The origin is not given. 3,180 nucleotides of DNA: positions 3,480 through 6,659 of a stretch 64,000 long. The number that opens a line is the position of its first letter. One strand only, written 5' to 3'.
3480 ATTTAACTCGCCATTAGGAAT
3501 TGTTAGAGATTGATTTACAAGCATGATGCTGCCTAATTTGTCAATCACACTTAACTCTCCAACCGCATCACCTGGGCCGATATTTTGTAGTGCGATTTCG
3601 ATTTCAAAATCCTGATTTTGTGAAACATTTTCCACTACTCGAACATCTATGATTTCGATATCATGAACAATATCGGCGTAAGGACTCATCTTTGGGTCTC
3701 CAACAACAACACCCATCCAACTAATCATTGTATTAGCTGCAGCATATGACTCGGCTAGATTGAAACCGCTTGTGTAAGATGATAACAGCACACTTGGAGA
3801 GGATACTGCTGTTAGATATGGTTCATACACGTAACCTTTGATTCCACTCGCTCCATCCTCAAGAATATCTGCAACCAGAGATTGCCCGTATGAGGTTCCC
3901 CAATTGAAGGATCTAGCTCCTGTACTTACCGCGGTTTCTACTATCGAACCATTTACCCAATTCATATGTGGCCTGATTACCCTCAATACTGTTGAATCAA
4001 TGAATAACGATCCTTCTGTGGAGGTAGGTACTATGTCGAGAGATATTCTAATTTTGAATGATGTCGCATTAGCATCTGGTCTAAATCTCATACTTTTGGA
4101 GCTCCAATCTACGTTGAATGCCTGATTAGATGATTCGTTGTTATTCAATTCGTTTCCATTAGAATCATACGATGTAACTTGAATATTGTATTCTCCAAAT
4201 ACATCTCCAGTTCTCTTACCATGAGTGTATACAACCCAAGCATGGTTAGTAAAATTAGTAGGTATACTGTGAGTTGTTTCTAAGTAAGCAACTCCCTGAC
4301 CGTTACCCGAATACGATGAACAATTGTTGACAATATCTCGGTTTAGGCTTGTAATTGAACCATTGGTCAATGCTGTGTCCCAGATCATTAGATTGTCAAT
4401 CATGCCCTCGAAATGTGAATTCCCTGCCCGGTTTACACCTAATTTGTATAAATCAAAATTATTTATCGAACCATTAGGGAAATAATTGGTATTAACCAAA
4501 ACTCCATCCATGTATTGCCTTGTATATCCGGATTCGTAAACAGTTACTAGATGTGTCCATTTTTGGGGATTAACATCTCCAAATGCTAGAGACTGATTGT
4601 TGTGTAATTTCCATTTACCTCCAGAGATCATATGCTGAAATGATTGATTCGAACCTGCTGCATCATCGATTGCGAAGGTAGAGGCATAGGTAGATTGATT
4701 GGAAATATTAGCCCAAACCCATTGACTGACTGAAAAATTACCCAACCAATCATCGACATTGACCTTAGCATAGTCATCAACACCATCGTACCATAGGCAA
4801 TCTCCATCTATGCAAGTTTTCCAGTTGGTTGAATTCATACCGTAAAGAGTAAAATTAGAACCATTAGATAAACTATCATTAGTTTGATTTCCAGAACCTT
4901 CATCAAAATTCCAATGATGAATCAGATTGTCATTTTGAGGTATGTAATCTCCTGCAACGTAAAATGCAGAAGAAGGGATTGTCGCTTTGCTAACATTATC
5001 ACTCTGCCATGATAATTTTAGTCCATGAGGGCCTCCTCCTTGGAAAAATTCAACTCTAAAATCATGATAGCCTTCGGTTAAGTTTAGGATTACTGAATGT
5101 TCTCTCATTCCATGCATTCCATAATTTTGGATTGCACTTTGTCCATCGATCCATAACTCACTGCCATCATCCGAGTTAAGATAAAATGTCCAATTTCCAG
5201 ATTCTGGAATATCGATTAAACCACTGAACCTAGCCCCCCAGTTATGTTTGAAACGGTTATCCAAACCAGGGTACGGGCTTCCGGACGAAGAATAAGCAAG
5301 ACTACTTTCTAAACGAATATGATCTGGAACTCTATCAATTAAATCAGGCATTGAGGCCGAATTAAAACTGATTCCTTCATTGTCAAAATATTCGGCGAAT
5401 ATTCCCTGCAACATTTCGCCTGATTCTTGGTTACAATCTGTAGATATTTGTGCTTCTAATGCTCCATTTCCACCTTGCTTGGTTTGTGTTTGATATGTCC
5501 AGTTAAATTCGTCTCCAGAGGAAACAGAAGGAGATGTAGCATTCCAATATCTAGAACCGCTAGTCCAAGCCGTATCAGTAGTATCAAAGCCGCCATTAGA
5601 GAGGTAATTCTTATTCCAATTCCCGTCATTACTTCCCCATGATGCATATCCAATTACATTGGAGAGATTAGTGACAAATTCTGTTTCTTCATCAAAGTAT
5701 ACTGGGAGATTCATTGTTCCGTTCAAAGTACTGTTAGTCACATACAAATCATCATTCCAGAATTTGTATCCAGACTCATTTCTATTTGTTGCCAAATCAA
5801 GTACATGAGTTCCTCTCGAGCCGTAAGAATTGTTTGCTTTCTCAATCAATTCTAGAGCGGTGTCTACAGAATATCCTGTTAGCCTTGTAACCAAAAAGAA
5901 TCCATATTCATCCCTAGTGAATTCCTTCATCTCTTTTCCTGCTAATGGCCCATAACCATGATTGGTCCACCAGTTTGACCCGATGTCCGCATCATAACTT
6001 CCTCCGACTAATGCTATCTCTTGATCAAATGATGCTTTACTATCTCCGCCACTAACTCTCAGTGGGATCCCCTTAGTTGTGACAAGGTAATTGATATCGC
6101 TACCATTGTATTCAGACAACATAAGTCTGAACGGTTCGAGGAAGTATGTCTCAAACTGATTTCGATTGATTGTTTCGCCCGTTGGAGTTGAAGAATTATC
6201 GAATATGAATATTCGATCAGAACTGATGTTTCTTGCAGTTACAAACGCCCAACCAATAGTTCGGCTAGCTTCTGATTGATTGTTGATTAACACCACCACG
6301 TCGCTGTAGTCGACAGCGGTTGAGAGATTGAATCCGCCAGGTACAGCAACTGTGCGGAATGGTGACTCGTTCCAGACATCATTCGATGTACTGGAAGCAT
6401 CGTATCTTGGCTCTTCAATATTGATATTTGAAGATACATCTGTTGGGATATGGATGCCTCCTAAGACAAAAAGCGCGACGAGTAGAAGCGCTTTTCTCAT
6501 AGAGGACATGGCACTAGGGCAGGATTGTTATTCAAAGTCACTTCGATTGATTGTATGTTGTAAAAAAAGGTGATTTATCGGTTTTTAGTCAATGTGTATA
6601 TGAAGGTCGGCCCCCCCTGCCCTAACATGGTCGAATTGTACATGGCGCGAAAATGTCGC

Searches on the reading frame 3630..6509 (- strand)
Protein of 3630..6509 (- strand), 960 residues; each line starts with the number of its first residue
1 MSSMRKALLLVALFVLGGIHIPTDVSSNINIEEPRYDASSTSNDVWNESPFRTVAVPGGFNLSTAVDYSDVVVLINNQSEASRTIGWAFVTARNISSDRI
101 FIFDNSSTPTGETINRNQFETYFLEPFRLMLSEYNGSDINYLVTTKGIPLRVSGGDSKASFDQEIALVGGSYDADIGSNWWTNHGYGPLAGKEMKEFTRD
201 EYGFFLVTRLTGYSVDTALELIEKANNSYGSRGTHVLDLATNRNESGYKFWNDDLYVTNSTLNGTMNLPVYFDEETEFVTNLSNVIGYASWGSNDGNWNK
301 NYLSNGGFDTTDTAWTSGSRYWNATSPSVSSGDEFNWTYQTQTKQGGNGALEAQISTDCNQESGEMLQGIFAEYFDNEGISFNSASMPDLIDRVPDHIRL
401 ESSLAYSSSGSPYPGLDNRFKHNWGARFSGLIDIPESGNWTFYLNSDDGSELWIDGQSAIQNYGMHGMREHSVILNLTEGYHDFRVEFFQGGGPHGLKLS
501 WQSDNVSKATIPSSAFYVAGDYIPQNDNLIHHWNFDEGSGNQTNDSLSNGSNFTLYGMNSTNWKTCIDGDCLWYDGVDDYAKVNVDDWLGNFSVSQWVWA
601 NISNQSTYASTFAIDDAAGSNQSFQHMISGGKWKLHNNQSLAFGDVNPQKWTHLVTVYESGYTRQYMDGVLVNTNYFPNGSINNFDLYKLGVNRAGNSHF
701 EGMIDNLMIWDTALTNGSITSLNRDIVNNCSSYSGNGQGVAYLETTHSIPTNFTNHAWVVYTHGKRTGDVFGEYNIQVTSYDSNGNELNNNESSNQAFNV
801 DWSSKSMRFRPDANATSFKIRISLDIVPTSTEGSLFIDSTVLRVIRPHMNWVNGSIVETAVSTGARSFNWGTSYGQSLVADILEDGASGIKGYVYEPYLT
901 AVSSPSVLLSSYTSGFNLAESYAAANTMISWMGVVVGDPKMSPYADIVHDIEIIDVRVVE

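Call 39: find_homologous_proteins(query=window:3630-6509:-, max_evalue=0.00001)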
Query window:3630-6509:- (960 aa): 429 proteins with E <= 0.00001 among 8000 candidates; the best 120 are listed.
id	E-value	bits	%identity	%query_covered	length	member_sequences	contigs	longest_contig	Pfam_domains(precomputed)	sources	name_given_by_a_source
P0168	0.0e+0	1833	81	100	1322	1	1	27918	PF07691.18,PF13385.14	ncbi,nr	ncbi:MAG: TIGR03790 family protein, partial [Euryarchaeota archaeon]|nr:TIGR03790 family protein [Eu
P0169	0.0e+0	1676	75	99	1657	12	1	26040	PF07691.18,PF13385.14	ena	-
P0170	0.0e+0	1675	74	99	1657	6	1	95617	PF07691.18,PF13385.14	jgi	jgi:uncharacterized protein (TIGR03790 family)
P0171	0.0e+0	1603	82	87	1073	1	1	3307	PF07691.18,PF13385.14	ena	-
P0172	0.0e+0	1533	79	86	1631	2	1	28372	PF07691.18,PF13385.14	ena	-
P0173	0.0e+0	1507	69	96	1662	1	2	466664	PF07691.18,PF13385.14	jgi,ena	-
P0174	0.0e+0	1464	64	99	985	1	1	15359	PF07691.18,PF13385.14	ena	-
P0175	0.0e+0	1360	62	100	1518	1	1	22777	PF07691.18,PF13385.14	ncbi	ncbi:MAG: TIGR03790 family protein, partial [Candidatus Poseidoniaceae archaeon]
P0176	0.0e+0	1359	62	100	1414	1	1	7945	PF07691.18,PF13385.14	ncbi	ncbi:MAG: TIGR03790 family protein, partial [Candidatus Poseidoniaceae archaeon]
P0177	0.0e+0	1358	62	100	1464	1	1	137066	PF07691.18,PF13385.14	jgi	jgi:uncharacterized protein (TIGR03790 family)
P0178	0.0e+0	1322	65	89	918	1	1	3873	PF07691.18,PF13385.14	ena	-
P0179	0.0e+0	1322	66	89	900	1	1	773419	PF07691.18,PF13385.14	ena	-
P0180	0.0e+0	1318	60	99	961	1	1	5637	PF07691.18,PF13385.14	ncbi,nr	ncbi:MAG: TIGR03790 family protein, partial [Candidatus Poseidoniaceae archaeon]|nr:TIGR03790 family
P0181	0.0e+0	1311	59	100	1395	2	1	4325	PF07691.18,PF13385.14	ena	-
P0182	0.0e+0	1309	65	89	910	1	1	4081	PF07691.18,PF13385.14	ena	-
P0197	4.4e-247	841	63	62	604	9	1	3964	PF07691.18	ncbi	ncbi:MAG: TIGR03790 family protein, partial [Candidatus Poseidoniaceae archaeon]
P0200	5.2e-234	798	65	55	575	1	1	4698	PF07691.18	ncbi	ncbi:MAG: TIGR03790 family protein, partial [Candidatus Poseidoniia archaeon]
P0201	2.7e-232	792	58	59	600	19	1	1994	PF07691.18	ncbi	ncbi:MAG: TIGR03790 family protein, partial [Candidatus Poseidoniaceae archaeon]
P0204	9.6e-209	714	48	73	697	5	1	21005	PF07691.18,PF13385.14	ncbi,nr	ncbi:MAG: TIGR03790 family protein, partial [Candidatus Thalassarchaeaceae archaeon]|nr:TIGR03790 fa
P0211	3.8e-79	285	44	19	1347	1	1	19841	PF01835.26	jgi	jgi:uncharacterized protein (TIGR03790 family)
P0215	1.5e-75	273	42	26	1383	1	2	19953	-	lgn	-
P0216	1.5e-75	273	37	25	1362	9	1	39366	-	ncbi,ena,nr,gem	ncbi:MAG: hypothetical protein DRN57_00260 [Thermoplasmata archaeon]|nr:MAG: hypothetical protein DR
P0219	5.8e-73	265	35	32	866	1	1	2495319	PF07705.18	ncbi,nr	ncbi:MAG: TIGR03790 family protein [Thermoplasmata archaeon]|nr:MAG: TIGR03790 family protein [Therm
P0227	1.2e-67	247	37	22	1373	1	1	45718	PF07705.18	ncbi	ncbi:MAG: TIGR03790 family protein [Thermoplasmatota archaeon]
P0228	1.5e-66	244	47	15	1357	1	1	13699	PF22352.3,PF00801.27,PF07705.18,PF18911.7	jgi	jgi:uncharacterized protein (TIGR03790 family)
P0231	7.9e-64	235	35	32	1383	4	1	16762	PF07705.18,PF10633.16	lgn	-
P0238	1.9e-54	204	38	25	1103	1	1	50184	PF00801.27,PF22842.4,PF01471.24,PF05048.20,PF18911.7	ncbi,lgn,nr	ncbi:TIGR03790 family protein [Candidatus Nomurabacteria bacterium]|nr:TIGR03790 family protein [Can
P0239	3.3e-54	203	55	11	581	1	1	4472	-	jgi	jgi:uncharacterized protein (TIGR03790 family)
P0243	1.1e-52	198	38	24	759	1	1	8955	PF22073.3,PF00801.27,PF18962.8,PF18911.7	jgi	jgi:uncharacterized protein (TIGR03790 family)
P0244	1.1e-52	198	61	10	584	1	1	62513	PF18962.8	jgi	jgi:uncharacterized protein (TIGR03790 family)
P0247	8.4e-51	191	59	10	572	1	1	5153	PF18962.8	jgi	jgi:uncharacterized protein (TIGR03790 family)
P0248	1.0e-50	191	57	10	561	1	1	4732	PF18962.8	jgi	jgi:uncharacterized protein (TIGR03790 family)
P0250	1.1e-50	191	59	10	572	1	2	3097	PF18962.8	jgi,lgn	jgi:uncharacterized protein (TIGR03790 family)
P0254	3.9e-50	189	58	10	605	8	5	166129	-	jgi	jgi:uncharacterized protein (TIGR03790 family)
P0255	4.9e-50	189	34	25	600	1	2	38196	-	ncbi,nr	ncbi:MAG: TIGR03790 family protein [Candidatus Omnitrophica bacterium]|nr:TIGR03790 family protein [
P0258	2.5e-49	187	58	10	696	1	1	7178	PF15780.12,PF18962.8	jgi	jgi:uncharacterized protein (TIGR03790 family)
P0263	5.0e-49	186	51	12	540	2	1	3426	PF18962.8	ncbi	ncbi:MAG: TIGR03790 family protein [bacterium]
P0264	5.4e-49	185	57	10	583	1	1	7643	-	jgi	jgi:uncharacterized protein (TIGR03790 family)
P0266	8.8e-49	185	49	11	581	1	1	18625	PF18962.8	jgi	jgi:uncharacterized protein (TIGR03790 family)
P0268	1.1e-48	184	56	10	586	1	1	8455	PF18962.8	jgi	jgi:uncharacterized protein (TIGR03790 family)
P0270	1.4e-48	184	47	11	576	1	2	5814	PF18962.8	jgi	jgi:uncharacterized protein (TIGR03790 family)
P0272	2.1e-48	184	53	10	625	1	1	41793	-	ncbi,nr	ncbi:MAG: TIGR03790 family protein [Candidatus Omnitrophica bacterium]|nr:TIGR03790 family protein [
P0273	2.1e-48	184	52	12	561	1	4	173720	PF18962.8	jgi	jgi:uncharacterized protein (TIGR03790 family)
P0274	2.5e-48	183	53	10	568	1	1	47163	PF18962.8,PF13860.13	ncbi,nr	ncbi:MAG: TIGR03790 family protein [Bacteroidota bacterium]|nr:TIGR03790 family protein [Bacteroidot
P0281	4.9e-48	182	57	10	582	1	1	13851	-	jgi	jgi:uncharacterized protein (TIGR03790 family)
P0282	5.0e-48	182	53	10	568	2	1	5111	PF18962.8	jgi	jgi:uncharacterized protein (TIGR03790 family)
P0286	1.1e-47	181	34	25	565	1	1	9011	PF18962.8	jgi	jgi:uncharacterized protein (TIGR03790 family)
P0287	1.2e-47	181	53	10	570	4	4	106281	PF18962.8,PF13860.13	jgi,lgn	jgi:uncharacterized protein (TIGR03790 family)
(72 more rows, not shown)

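Call 54: predict_structure(alignment_id=A3)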
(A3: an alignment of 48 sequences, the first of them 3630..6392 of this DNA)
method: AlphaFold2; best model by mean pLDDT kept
length: 921 residues; sequences in the alignment: 48
mean_pLDDT: 77.7   pTM: 0.64
mean pLDDT of the five models: 77.7, 73.0, 70.1, 69.6, 66.8
residues with pLDDT >= 90: 308; 70-90: 353; 50-70: 159; < 50: 101
segments of 3 or more residues with pLDDT < 50: 1-21, 255-258, 338-347, 353-355, 357-384, 452-455, 498-505, 697-699, 836-838, 910-917, 919-921
pLDDT, mean of each block of 10 residues (from residue 1): 33 39 70 97 97 93 97 93 96 86 97 77 93 88 89 89 95 92 91 92 79 92 91 83 90 58 88 89 89 84 84 84 71 57 45 48 40 39 58 91 83 83 68 92 82 59 91 82 72 61 48 69 58 78 64 82 68 60 67 64 57 81 77 70 56 73 80 81 71 54 92 83 88 91 94 90 88 90 86 87 84 93 71 58 89 83 90 92 92 88 78 44 38
secondary structure, 60 per line:
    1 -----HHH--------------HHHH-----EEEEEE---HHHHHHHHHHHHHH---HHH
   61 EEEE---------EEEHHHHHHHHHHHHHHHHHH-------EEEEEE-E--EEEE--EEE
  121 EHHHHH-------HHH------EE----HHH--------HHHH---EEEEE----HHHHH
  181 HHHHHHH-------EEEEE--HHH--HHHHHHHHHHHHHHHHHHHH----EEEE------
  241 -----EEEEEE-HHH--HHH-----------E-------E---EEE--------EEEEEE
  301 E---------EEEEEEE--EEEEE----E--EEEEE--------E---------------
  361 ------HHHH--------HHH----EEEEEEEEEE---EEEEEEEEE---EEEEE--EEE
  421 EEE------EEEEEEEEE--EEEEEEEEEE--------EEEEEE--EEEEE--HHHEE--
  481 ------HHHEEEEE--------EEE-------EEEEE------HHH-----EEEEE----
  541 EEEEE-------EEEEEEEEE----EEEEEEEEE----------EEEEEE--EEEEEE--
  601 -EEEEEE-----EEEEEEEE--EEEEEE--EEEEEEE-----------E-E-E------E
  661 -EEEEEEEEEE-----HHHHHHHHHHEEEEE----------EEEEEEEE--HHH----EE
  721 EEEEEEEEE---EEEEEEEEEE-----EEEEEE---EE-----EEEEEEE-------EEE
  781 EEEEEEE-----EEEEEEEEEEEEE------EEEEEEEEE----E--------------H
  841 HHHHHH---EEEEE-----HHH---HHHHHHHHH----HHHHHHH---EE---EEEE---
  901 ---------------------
elements in order (helices of 4 or more, strands of 3 or more residues): H23-26 E32-37 H41-54 E61-64 E74-76 H77-94 E102-107 E112-115 E118-121 H122-126 H160-163 E167-171 H176-187 E195-199 H207-226 E231-234 E246-251 E284-286 E295-301 E311-317 E320-324 E332-336 H367-370 E386-395 E399-407 E411-415 E418-423 E430-438 E441-450 E459-464 E467-471 E490-494 E503-505 E513-517 E532-536 E541-545 E553-561 E566-574 E585-590 E593-598 E602-607 E613-620 E623-628 E631-637 E662-671 H677-686 E687-691 E702-709 E719-729 E733-742 E748-753 E764-770 E778-787 E793-805 E812-820 H840-846 E850-854 H866-874 H879-885 E894-897

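Call 56: fold_search(model_id=the predicted structure, library=pdb)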
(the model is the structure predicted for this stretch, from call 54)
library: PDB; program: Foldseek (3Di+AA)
matches with E <= 10: 1852; with E <= 0.001: 344
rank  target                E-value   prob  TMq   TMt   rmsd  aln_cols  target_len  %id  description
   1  8dcm_C                2.4e-10  1.00  0.11  0.14  28.9       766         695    8  Crystal structure of Clostridioides difficile binary toxin proCDTb lacking D4 in complex with BINTOXB/22 Fab (released 2023-04-05)
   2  5x7o_A                1.2e-09  1.00  0.12  0.10  27.6       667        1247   11  Crystal structure of Paenibacillus sp. 598K alpha-1,6-glucosyltransferase (released 2017-07-26)
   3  5hp6                  1.4e-09  1.00  0.15  0.17  24.2       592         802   15  Structure of AbnA, a GH43 extracellular arabinanase from Geobacillus stearothermophilus (a new conformational state) (released 2017-02-01)
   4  5ho0                  2.8e-09  1.00  0.17  0.19  21.9       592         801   14  Crystal structure of AbnA (closed conformation), a GH43 extracellular arabinanase from Geobacillus stearothermophilus (released 2017-02-01)
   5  6sms                  2.9e-09  1.00  0.12  0.15  29.8       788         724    8  Vegetative Insecticidal Protein 1 (Vip1Ac1) from Bacillus thuringiensis (released 2021-02-10)
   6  6qe7_A                7.4e-09  1.00  0.13  0.39  22.0       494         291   13  anti-sigma factor domain-containing protein (released 2019-06-12)
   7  5hon_A                7.8e-09  1.00  0.15  0.58   8.1       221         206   23  Structure of Domain 4 of AbnA, a GH43 extracellular arabinanase from Geobacillus stearothermophilus, in complex with a (released 2017-02-01)
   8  5ho2                  8.7e-09  1.00  0.15  0.18  22.8       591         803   14  Crystal structure of AbnA (open conformation), a GH43 extracellular arabinanase from Geobacillus stearothermophilus (released 2017-02-01)
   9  1s0i_A                1.1e-08  1.00  0.19  0.27  21.7       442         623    9  Trypanosoma cruzi trans-sialidase in complex with sialyl-lactose (Michaelis complex) (released 2004-05-18)
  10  3b69                  1.6e-08  1.00  0.19  0.27  21.6       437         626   10  T cruzi Trans-sialidase complex with benzoylated NANA derivative (released 2008-05-13)
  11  1ms1_A                1.8e-08  1.00  0.19  0.27  22.4       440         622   10  Monoclinic form of Trypanosoma cruzi trans-sialidase, in complex with 3-deoxy-2,3-dehydro-N-acetylneuraminic acid (DAN (released 2003-03-25)
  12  6qe7_C                2.4e-08  1.00  0.12  0.37  22.7       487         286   12  anti-sigma factor domain-containing protein (released 2019-06-12)
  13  6qe7_B                2.8e-08  1.00  0.12  0.37  23.1       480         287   13  anti-sigma factor domain-containing protein (released 2019-06-12)
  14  1ms9_A                3.1e-08  1.00  0.19  0.28  20.1       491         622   10  Triclinic form of Trypanosoma cruzi trans-sialidase, in complex with lactose (released 2003-03-25)
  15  1ms5_A                3.4e-08  1.00  0.19  0.27  24.9       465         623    8  Triclinic form of Trypanosoma cruzi trans-sialidase, soaked with N-acetylneuraminyl-a-2,3-thio-galactoside (NA-S-Gal) (released 2003-03-25)
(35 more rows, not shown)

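Call 60: find_encoding_contigs(protein=P0204, flank=10000, max_places=2)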
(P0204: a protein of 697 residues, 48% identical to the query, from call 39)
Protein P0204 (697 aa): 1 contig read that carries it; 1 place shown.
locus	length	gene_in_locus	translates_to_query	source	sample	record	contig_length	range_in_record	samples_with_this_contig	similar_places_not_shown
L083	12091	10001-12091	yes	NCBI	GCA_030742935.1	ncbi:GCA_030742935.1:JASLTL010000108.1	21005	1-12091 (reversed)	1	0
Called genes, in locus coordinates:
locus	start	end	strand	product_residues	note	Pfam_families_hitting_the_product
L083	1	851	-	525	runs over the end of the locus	PF00118:Cpn60_TCP1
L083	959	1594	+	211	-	-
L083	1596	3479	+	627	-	PF00012:HSP70, PF06723:MreB_Mbl, PF00012:HSP70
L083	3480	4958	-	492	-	PF02789:Peptidase_M17_N, PF00883:Peptidase_M17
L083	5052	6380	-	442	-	PF00246:Peptidase_M14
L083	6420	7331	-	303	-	PF01916:DS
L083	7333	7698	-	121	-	PF02675:AdoMet_dc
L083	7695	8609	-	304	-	PF00491:Arginase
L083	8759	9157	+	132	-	PF19479:DUF6015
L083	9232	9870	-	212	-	PF01661:Macro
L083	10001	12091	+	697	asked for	PF07691:PA14, PF13385:Laminin_G_3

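Call 62: find_encoding_contigs(protein=P0219, flank=10000, max_places=1)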
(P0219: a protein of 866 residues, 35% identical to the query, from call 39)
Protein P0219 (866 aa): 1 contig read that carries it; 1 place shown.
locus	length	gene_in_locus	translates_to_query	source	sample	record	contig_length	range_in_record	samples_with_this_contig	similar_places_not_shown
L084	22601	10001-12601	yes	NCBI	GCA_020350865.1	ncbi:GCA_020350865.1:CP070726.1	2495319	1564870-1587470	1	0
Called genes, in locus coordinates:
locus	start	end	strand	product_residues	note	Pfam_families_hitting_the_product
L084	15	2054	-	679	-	PF03030:H_PPase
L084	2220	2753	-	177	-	-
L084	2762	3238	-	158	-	PF12724:Flavodoxin_5, PF00258:Flavodoxin_1, PF03358:FMN_red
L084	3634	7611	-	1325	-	PF25059:FN3_DSCAM-DSCAML_C (faint), PF00041:fn3, PF16656:Pur_ac_phosph_N (faint), PF25523:Ig_RIMBP2 (faint), PF25832:Fn3_SaeA_2nd (faint), PF25833:Fn3_SaeA_3rd (faint), PF16655:PhoD_N (faint), PF00041:fn3, +1 more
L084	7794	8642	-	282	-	PF02737:3HCDH_N, PF00725:3HCDH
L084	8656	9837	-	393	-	PF00108:Thiolase_N, PF02803:Thiolase_C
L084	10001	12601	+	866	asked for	PF07705:CARDB (weak)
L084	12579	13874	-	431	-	PF00083:Sugar_tr (weak), PF07690:MFS_1, PF12832:MFS_1_like, PF07690:MFS_1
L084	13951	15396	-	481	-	PF00118:Cpn60_TCP1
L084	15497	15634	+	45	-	PF09360:zf-CDGSH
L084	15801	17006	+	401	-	PF13385:Laminin_G_3, PF19266:CIS_tube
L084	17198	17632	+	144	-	-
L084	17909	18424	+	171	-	-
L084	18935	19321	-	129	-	-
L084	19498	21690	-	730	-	PF00082:Peptidase_S8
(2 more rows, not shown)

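Call 63: find_encoding_contigs(protein=P0216, flank=10000, max_places=1)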
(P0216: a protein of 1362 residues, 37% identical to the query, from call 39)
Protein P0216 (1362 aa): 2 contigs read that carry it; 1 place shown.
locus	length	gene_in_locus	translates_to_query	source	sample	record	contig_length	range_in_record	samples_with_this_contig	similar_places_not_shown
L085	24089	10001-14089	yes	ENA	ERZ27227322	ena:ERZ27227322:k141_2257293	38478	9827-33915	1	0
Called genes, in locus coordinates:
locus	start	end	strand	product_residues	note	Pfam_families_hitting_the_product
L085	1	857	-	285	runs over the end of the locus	PF02737:3HCDH_N, PF00725:3HCDH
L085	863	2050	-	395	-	PF00108:Thiolase_N, PF02803:Thiolase_C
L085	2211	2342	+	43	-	-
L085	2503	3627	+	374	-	PF01266:DAO (faint), PF03486:HI0933_like (faint), PF07992:Pyr_redox_2 (weak), PF13450:NAD_binding_8 (weak)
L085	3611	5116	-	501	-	PF08245:Mur_ligase_M (weak), PF02875:Mur_ligase_C (weak)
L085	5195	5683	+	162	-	PF01472:PUA, PF26292:PUA_elF2D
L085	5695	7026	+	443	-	PF00155:Aminotran_1_2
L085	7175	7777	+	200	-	-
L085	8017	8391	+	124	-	PF21485:IF5A-like_N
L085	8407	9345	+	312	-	PF00491:Arginase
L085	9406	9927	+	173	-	PF01870:Hjc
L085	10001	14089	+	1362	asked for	-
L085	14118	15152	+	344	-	PF17835:NOG1_N, PF01926:MMR_HSR1, PF02421:FeoB_N, PF00009:GTP_EFTU (weak), PF06858:NOG1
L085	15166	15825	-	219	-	-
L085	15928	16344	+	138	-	-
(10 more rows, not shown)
